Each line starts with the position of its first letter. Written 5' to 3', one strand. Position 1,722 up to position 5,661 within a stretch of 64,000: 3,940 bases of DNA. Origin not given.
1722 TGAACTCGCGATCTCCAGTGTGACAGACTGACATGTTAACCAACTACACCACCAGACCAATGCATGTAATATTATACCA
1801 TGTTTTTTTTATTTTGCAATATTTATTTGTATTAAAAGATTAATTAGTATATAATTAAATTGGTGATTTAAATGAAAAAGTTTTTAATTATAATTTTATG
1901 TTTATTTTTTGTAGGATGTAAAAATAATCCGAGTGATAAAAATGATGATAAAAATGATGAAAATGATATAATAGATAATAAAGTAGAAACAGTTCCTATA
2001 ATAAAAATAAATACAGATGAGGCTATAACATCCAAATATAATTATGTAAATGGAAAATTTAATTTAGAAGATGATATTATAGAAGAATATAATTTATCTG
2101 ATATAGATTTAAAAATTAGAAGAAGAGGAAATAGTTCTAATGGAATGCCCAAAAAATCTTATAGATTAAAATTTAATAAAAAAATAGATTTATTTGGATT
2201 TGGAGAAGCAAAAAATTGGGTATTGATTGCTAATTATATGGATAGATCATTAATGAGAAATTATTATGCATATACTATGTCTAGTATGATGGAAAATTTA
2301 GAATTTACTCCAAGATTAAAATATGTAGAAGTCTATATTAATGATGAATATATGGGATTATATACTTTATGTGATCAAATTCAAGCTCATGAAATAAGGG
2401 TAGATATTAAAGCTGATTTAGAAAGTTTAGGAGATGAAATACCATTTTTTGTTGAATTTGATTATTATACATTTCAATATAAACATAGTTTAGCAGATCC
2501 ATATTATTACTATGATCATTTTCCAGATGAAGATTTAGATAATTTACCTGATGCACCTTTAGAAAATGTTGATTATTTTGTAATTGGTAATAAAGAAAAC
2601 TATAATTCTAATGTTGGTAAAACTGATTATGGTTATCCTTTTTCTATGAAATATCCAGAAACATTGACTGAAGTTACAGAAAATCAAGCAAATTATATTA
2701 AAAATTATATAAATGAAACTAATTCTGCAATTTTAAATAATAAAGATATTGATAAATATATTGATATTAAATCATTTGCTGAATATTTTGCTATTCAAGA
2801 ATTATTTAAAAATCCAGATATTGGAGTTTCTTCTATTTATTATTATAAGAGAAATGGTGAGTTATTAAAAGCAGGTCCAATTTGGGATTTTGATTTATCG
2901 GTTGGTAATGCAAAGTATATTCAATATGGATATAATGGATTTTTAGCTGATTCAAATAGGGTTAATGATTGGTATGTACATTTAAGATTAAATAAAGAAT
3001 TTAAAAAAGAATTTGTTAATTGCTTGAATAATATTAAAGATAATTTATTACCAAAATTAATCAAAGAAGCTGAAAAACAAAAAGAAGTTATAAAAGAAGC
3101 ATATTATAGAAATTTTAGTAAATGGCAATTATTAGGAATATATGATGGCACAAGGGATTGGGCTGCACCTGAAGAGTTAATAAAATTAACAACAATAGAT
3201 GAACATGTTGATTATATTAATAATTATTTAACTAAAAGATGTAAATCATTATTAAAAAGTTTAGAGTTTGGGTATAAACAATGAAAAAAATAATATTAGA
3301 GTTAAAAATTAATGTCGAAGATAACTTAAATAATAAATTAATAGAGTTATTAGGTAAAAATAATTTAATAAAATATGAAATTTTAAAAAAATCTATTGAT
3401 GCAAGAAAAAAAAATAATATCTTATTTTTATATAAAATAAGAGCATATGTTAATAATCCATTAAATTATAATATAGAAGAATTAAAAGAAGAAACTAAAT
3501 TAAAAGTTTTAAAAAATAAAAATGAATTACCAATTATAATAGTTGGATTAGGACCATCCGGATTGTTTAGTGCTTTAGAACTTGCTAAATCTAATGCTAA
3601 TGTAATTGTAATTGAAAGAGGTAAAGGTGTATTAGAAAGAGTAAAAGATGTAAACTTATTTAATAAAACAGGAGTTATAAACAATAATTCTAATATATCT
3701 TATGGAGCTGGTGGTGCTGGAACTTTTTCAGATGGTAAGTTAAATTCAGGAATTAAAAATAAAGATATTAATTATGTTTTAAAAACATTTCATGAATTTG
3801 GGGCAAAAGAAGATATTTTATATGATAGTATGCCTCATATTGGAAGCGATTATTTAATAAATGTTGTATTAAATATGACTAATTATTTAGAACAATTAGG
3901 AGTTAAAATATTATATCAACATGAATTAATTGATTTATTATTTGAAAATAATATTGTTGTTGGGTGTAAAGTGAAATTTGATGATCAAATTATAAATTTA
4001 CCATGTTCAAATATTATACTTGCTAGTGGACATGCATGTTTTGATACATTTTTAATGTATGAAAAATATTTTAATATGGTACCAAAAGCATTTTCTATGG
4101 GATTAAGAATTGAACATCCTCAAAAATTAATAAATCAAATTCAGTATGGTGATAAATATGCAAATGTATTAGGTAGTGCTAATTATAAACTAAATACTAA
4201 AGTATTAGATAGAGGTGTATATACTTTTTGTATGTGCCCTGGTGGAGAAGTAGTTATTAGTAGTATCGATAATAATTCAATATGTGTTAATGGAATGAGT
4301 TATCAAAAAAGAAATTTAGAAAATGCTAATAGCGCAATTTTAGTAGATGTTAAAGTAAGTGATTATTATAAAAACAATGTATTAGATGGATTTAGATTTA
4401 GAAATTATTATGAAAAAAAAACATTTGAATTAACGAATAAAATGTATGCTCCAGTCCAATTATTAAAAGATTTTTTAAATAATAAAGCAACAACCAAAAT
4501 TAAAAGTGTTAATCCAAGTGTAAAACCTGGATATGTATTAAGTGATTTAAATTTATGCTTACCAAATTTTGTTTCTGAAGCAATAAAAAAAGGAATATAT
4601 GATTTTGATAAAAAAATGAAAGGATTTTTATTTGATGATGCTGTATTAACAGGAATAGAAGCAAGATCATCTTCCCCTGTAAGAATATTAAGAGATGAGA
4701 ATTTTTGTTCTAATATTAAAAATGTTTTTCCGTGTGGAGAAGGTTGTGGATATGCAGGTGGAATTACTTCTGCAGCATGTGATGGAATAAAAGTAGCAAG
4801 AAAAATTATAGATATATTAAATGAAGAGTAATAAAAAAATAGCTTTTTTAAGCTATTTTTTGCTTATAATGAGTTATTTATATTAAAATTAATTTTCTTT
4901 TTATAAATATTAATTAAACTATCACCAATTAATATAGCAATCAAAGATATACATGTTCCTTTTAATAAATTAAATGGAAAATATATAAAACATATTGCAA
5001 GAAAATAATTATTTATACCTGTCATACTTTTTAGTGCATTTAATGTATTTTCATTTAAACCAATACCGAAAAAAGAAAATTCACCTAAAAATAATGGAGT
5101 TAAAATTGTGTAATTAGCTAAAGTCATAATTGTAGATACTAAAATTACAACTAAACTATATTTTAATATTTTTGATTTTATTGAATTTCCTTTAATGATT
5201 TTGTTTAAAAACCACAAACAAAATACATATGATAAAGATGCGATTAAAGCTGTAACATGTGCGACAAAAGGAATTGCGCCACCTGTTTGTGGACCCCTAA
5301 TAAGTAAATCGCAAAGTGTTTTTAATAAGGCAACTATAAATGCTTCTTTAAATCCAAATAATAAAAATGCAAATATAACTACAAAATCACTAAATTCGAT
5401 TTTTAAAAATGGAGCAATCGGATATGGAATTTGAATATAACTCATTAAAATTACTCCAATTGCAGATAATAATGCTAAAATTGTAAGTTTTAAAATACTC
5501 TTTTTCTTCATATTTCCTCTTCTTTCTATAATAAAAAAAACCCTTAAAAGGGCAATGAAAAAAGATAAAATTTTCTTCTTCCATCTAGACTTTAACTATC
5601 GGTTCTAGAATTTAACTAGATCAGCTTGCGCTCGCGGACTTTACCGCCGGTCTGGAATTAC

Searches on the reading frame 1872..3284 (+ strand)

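Call 73: search_protein_families(library=pfam, proteins=[window:1872-3284:+], max_evalue=0.001)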
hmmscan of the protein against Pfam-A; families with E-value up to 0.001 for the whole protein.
window:1872-3284:+ (470 aa): 1 family
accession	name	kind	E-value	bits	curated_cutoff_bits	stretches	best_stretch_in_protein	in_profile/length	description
PF08757.17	CotH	-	3.8e-48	165.1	23.8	1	82-459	1-321/322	CotH kinase protein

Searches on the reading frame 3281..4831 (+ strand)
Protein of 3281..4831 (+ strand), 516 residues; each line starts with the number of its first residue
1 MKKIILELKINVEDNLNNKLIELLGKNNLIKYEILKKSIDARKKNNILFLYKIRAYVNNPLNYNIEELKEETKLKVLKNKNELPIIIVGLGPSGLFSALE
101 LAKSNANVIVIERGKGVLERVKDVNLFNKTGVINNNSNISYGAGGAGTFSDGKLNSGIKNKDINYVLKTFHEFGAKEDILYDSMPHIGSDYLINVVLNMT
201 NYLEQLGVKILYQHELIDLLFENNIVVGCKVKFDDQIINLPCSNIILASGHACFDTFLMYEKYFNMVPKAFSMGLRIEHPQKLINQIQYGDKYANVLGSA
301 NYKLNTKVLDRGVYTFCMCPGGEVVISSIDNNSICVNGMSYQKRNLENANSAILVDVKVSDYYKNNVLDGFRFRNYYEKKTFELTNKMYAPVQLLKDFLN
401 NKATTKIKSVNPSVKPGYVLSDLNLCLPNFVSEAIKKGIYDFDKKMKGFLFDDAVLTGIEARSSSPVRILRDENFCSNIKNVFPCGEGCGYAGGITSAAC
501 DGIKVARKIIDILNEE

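Call 3: search_protein_families(library=pfam, proteins=[window:3281-4831:+], max_evalue=1)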
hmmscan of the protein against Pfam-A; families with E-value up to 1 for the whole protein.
window:3281-4831:+ (516 aa): 14 families
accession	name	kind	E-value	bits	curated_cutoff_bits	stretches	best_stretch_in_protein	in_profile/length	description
PF21688.3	FAD-depend_C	-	1.1e-70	238.3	27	1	270-463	1-197/197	FAD-dependent protein, C-terminal domain-like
PF03486.20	HI0933_like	-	8.4e-07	29.1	50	1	85-253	3-166/244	HI0933-like protein Rossmann domain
PF01266.30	DAO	-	8.5e-06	26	27.9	1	85-115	2-32/353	FAD dependent oxidoreductase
PF00890.30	FAD_binding_2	-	6.3e-05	22.8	20.4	1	85-115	2-32/414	FAD binding domain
PF07992.20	Pyr_redox_2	-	0.00014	21.8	26.1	2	85-250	3-108/291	Pyridine nucleotide-disulphide oxidoreductase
PF01946.23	Thi4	-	0.0012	18.5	26.2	1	74-113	9-49/235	Thi4 family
PF01134.28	GIDA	-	0.0019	17.8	22.1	1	85-403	2-298/391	Glucose inhibited division protein A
PF00070.33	Pyr_redox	-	0.0033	18.3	22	1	85-121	2-37/82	Pyridine nucleotide-disulphide oxidoreductase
PF13738.12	Pyr_redox_3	-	0.0035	17.1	30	1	86-115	1-31/305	Pyridine nucleotide-disulphide oxidoreductase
PF01494.25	FAD_binding_3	-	0.0047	16.6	22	1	83-116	2-35/349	FAD binding domain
PF12831.13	FAD_oxidored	-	0.011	15.4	27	1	85-114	2-31/416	FAD dependent oxidoreductase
PF13450.12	NAD_binding_8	-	0.013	16.2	21.9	1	87-117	1-31/68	NAD(P)-binding Rossmann-like domain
PF02558.23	ApbA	-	0.027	14.5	22.2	1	85-126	1-41/150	Ketopantoate reductase PanE/ApbA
PF02254.24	TrkA_N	-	0.055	14.2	23.8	1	85-124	1-40/116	TrkA-N domain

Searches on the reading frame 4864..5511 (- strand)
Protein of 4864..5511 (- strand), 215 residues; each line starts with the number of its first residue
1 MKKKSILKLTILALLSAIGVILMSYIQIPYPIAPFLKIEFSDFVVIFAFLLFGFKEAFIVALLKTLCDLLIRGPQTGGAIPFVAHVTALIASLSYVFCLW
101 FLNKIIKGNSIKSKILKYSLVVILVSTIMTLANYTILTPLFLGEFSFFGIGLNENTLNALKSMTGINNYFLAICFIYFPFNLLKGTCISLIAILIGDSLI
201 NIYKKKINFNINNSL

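Call 3: search_protein_families(library=pfam, proteins=[window:4864-5511:-], max_evalue=1)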
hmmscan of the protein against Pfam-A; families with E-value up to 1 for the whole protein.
window:4864-5511:- (215 aa): 3 families
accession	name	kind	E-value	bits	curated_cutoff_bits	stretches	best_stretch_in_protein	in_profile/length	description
PF12822.12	ECF_trnsprt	-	2.6e-19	70.3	30.7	1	8-195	2-168/169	ECF transporter, substrate-specific component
PF07456.16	Hpre_diP_synt_I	-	1.6e-05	25.4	30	1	25-142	12-130/147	Heptaprenyl diphosphate synthase component I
PF07155.17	ECF-ribofla_trS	-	0.00017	22.1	26.7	1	4-129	2-125/172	ECF-type riboflavin transporter, S component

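Call 4: search_protein_families(library=ncbifam, proteins=[window:4864-5511:-], max_evalue=1)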
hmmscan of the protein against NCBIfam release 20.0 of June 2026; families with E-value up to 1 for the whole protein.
window:4864-5511:- (215 aa): 4 families
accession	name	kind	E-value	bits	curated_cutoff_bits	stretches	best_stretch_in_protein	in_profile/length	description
NF046054.1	memb_MPN527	equivalog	3.2e-17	63.3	80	1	6-195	2-201/211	MPN527 family putative ECF transporter permease subunit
TIGR04518.1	ECF_S_folT_fam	subfamily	0.0028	17.4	60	1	4-169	2-133/163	folate family ECF transporter S component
NF043064.1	MMSYN1_0877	equivalog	0.004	16.9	170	1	5-203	26-211/212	ECF transporter S component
TIGR02359.1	thiW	equivalog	0.18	11.8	84.35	1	8-102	3-93/160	energy coupling factor transporter S component ThiW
